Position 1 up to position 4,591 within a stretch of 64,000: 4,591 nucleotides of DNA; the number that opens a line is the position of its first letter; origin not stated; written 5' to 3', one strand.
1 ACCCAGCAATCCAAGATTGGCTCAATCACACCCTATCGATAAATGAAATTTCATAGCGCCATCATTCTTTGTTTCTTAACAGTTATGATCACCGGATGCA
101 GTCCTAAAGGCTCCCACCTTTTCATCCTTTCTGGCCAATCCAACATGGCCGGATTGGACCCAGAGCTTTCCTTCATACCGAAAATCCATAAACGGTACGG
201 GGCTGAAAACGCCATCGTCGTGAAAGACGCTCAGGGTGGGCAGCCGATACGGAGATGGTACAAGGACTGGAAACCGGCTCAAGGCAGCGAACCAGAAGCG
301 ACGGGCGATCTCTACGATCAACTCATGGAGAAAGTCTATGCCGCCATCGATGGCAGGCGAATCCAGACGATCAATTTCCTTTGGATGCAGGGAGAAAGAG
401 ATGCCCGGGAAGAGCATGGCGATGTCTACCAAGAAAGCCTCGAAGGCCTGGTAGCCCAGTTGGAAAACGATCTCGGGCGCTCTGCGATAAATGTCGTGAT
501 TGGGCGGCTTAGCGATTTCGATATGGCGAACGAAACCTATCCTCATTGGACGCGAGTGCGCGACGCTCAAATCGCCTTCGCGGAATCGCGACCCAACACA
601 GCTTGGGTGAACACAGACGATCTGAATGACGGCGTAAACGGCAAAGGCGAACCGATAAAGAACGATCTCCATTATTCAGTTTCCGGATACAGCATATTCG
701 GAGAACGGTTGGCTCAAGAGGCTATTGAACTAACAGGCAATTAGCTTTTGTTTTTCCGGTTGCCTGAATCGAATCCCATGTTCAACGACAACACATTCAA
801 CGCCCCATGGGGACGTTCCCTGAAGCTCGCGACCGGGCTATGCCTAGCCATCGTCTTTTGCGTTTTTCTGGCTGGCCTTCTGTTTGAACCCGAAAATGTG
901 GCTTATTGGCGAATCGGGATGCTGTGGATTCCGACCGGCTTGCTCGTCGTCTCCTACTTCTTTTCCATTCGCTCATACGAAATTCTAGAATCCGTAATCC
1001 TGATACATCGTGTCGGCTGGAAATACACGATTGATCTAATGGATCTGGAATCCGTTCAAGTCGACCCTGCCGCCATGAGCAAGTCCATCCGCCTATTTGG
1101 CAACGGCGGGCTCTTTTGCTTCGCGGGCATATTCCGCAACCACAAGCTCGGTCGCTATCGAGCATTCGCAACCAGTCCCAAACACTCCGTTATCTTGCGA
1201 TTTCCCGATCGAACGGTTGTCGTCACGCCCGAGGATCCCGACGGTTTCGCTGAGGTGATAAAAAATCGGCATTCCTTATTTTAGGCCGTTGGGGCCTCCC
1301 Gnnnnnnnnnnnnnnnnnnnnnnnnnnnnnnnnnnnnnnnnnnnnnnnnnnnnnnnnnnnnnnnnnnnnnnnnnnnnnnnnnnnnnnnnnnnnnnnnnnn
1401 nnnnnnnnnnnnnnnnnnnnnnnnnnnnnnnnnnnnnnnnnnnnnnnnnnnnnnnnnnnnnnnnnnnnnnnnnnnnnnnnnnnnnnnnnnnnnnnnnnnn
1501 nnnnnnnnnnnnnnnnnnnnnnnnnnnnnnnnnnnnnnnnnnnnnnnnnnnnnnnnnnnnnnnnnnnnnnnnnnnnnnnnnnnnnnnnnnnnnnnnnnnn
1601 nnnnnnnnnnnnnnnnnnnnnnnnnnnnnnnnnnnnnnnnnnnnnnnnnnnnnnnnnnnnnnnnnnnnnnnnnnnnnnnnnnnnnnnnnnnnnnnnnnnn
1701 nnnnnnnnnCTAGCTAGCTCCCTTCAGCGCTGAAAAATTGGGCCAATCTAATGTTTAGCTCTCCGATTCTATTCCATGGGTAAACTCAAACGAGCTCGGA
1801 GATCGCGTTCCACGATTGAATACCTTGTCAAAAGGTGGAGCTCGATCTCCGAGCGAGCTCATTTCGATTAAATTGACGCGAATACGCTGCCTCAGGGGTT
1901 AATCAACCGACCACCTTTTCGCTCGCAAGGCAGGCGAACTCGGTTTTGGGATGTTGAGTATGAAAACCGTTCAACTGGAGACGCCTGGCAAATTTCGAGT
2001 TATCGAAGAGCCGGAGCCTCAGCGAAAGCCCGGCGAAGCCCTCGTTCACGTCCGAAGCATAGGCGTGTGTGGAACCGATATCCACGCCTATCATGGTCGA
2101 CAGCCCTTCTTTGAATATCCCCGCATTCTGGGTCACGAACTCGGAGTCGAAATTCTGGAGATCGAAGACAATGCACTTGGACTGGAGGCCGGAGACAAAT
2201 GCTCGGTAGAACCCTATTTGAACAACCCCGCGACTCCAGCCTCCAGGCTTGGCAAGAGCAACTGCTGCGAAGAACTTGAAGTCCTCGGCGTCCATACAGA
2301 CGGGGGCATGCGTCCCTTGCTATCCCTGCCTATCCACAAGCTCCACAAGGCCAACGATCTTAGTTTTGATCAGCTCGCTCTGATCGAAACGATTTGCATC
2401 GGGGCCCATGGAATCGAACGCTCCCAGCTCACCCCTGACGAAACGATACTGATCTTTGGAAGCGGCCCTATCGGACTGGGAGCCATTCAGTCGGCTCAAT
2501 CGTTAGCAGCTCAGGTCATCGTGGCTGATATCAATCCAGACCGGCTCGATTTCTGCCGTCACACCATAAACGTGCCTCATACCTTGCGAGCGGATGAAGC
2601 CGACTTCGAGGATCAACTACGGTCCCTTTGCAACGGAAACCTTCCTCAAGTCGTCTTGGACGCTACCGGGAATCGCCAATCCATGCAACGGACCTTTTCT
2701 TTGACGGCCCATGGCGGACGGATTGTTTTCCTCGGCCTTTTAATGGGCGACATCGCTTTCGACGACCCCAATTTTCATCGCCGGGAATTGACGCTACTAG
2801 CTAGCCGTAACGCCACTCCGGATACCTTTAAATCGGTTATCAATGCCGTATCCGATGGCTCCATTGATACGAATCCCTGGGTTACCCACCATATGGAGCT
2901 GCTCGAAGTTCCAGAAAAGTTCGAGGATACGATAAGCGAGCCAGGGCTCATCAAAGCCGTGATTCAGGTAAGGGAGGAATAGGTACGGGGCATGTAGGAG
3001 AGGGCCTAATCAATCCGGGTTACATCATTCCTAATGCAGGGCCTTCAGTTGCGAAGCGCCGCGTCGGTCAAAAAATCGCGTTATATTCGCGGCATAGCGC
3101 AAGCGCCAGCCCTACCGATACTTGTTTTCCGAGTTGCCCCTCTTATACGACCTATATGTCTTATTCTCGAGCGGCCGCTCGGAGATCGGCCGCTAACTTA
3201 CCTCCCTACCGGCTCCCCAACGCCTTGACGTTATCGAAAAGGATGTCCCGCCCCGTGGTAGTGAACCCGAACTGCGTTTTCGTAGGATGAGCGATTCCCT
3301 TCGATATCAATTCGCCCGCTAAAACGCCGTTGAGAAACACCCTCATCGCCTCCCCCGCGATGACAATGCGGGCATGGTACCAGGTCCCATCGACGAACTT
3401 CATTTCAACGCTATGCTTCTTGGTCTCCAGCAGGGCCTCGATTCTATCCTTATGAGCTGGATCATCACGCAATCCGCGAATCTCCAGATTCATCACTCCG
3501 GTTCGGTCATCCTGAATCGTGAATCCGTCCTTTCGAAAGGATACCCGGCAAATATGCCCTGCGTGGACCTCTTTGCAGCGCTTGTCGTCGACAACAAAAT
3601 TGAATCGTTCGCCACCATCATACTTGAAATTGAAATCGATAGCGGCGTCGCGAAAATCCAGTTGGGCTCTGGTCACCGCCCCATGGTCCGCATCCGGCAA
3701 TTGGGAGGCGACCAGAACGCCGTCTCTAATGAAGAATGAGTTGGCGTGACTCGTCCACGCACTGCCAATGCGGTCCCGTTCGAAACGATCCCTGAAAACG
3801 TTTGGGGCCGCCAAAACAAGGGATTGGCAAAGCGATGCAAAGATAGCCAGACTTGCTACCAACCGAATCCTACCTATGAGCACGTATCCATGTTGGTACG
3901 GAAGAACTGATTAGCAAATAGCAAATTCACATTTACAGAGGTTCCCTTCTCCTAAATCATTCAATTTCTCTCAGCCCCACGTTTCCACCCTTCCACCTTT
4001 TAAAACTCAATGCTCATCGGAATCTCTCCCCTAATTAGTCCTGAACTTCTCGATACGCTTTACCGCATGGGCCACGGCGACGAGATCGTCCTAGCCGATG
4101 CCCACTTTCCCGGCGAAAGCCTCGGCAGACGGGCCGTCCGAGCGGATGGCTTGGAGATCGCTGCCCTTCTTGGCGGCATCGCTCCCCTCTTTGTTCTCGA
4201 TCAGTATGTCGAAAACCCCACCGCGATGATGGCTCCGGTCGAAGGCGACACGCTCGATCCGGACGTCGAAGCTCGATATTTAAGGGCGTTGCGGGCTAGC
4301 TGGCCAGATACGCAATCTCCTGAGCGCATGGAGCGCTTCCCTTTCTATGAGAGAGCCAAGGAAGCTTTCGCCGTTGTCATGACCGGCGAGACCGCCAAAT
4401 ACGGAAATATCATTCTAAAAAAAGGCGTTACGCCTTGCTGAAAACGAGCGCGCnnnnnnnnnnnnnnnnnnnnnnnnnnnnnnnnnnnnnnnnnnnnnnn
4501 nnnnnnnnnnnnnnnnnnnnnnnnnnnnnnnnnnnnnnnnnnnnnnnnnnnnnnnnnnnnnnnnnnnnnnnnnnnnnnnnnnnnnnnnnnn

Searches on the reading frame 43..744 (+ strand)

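Call 100: search_protein_families(library=pfam, proteins=[window:43-744:+], max_evalue=0.01)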
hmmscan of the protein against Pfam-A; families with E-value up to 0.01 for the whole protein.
window:43-744:+ (233 aa): 1 family
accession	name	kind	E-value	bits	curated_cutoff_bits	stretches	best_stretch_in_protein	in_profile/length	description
PF03629.24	SASA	-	4e-27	95.7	24.8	1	37-228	63-225/226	Carbohydrate esterase, sialic acid-specific acetylesterase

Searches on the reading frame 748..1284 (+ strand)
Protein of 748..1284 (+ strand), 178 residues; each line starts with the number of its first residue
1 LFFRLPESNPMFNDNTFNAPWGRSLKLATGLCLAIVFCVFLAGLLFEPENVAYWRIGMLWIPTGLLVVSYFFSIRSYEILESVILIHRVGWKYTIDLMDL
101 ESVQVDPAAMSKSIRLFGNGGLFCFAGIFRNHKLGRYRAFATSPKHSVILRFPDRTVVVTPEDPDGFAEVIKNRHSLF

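Call 100: search_protein_families(library=pfam, proteins=[window:748-1284:+], max_evalue=0.01)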
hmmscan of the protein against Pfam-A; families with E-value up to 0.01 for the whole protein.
window:748-1284:+ (178 aa): 1 family
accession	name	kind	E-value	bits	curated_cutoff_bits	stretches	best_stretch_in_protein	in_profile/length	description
PF10882.14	bPH_5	-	4.3e-15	56.1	22.5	1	76-174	2-99/100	Bacterial PH domain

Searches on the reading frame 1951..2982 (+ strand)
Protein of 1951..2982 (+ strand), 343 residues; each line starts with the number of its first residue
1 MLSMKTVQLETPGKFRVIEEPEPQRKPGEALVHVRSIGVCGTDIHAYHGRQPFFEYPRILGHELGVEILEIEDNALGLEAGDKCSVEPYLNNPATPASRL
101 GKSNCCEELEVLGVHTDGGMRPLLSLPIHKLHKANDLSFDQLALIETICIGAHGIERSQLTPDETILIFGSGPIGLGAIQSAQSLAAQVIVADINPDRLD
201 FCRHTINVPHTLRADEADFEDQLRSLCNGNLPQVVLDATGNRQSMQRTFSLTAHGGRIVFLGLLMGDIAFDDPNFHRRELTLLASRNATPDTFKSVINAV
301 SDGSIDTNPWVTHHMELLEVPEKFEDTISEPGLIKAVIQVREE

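Call 37: search_protein_families(library=pfam, proteins=[window:1951-2982:+])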
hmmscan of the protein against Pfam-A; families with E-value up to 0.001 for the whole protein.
window:1951-2982:+ (343 aa): 4 families
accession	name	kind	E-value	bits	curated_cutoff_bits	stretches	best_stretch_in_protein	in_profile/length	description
PF00107.32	ADH_zinc_N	-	1.6e-22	80.2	31.8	1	173-300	1-127/129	Zinc-binding dehydrogenase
PF08240.17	ADH_N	-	5.7e-16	59.1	23.5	1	26-135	1-103/104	Alcohol dehydrogenase GroES-like domain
PF01262.27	AlaDh_PNT_C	-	2.2e-05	24.5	23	1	165-223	30-90/214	Alanine dehydrogenase/PNT, C-terminal domain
PF16912.11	Glu_dehyd_C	-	3e-05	24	34.9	1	157-339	26-210/211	Glucose dehydrogenase C-terminus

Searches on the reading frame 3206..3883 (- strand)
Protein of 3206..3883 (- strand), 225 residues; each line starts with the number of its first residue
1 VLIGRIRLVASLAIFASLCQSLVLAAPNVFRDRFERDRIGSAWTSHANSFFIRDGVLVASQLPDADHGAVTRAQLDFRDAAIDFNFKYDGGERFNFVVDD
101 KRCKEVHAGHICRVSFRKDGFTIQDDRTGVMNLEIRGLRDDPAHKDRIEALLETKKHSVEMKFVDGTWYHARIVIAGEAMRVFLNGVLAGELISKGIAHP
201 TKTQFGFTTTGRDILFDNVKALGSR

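Call 37: search_protein_families(library=pfam, proteins=[window:3206-3883:-])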
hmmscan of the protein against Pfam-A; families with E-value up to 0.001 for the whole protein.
window:3206-3883:- (225 aa): 2 families
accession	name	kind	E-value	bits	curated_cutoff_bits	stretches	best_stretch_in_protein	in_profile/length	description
PF06439.18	3keto-disac_hyd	-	2e-08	34.9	26.8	1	42-220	13-185/187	3-keto-disaccharide hydrolase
PF13385.13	Laminin_G_3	-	0.00013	22.6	27.6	1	157-212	70-123/151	Concanavalin A-like lectin/glucanases superfamily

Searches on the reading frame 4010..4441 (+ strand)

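Call 100: search_protein_families(library=pfam, proteins=[window:4010-4441:+], max_evalue=0.01)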
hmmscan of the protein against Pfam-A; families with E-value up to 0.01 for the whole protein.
window:4010-4441:+ (143 aa): 1 family
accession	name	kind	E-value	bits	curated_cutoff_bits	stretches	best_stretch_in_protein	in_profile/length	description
PF05025.18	RbsD_FucU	-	1.5e-38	132.8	25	1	4-141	2-138/138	RbsD / FucU transport protein family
